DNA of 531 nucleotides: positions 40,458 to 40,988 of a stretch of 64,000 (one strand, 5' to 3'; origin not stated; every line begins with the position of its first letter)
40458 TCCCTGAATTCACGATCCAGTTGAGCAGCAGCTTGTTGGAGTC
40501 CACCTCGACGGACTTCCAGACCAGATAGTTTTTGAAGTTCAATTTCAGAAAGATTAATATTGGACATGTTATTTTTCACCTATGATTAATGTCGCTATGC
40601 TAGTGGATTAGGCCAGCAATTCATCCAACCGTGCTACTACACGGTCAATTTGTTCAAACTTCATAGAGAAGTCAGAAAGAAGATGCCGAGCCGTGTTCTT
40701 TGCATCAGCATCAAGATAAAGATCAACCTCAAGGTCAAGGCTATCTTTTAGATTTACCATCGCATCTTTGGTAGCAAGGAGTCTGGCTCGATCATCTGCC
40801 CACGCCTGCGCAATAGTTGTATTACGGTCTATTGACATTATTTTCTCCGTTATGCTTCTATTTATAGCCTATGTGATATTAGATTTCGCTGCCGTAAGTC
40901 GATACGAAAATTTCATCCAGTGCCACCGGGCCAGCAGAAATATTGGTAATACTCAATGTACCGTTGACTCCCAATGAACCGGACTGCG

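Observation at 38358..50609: gp5 split in two, with its OB-fold fused to a central fibre of more than 2,000 aa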

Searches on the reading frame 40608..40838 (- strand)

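Call 26: search_protein_families(library=pfam, proteins=[window:40608-40838:-], max_evalue=1)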
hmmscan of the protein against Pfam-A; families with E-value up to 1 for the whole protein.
window:40608-40838:- (76 aa): 3 families
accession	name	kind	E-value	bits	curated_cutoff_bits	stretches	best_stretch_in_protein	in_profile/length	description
PF24590.1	DUF7615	-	0.046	14.6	27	1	18-74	32-88/106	Domain of unknown function (DUF7615)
PF07288.16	RpoY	-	0.14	12.7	25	1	40-67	22-50/68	RNA polymerase epsilon subunit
PF10824.14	T7SS_ESX_EspC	-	0.16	12.9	23.5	1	4-49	50-95/100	Excreted virulence factor EspC, type VII ESX diderm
